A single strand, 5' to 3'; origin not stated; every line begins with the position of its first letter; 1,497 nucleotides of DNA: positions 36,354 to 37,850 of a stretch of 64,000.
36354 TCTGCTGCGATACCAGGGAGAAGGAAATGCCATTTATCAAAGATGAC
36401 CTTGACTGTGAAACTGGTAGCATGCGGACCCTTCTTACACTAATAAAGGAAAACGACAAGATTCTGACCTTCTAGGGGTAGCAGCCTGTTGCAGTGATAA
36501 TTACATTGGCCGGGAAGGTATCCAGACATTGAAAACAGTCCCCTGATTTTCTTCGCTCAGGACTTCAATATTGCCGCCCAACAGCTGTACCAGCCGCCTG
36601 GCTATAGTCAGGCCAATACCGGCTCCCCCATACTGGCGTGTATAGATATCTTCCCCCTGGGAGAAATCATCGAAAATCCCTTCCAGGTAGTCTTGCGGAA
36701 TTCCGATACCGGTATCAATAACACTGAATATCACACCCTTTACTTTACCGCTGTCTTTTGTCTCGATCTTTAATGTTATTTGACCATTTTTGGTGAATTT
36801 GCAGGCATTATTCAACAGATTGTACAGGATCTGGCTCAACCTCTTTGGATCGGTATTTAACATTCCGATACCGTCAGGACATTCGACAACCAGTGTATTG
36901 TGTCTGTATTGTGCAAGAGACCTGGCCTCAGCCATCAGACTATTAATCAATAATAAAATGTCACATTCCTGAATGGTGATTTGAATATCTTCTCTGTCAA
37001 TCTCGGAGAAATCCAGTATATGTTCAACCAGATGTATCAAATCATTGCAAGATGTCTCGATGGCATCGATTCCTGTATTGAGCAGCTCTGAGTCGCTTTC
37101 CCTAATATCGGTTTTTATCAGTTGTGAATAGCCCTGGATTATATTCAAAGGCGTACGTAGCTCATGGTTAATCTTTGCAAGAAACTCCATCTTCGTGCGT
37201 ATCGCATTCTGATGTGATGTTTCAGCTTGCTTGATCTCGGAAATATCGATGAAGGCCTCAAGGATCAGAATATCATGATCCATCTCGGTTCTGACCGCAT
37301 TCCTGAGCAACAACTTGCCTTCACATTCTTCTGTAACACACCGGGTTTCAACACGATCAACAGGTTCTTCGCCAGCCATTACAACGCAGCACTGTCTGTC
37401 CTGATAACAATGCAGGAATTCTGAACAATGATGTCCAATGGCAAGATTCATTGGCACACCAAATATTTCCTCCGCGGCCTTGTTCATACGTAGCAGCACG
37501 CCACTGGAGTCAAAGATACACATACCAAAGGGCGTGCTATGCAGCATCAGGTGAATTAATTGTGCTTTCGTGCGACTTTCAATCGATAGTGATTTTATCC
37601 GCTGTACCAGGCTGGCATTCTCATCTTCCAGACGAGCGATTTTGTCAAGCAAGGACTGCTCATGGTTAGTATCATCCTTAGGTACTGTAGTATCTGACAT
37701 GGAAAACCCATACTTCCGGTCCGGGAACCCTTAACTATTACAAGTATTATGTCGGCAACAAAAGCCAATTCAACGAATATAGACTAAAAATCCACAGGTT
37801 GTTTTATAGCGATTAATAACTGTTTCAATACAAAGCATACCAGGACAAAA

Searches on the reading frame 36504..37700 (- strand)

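Call 89: search_protein_families(library=pfam, proteins=[window:36504-37700:-], max_evalue=0.0001)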
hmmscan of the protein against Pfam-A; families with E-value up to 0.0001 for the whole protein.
window:36504-37700:- (399 aa): 6 families
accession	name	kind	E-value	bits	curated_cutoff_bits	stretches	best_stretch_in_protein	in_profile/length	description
PF02518.31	HATPase_c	-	8e-30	104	26.4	1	283-397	1-110/111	Histidine kinase-, DNA gyrase B-, and HSP90-like ATPase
PF00512.31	HisKA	-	5e-14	52.5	26.9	1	170-236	2-65/66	His Kinase A (phospho-acceptor) domain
PF08448.16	PAS_4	-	5.2e-07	30.3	23.1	1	53-119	1-71/110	PAS fold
PF13426.13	PAS_9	-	2.3e-06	28.3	27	1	58-155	2-103/103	PAS domain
PF13188.13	PAS_8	-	2.4e-06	27.7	21.8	1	48-101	2-52/65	PAS domain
PF00989.32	PAS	-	4.1e-06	27.2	22.6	1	50-121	4-66/113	PAS fold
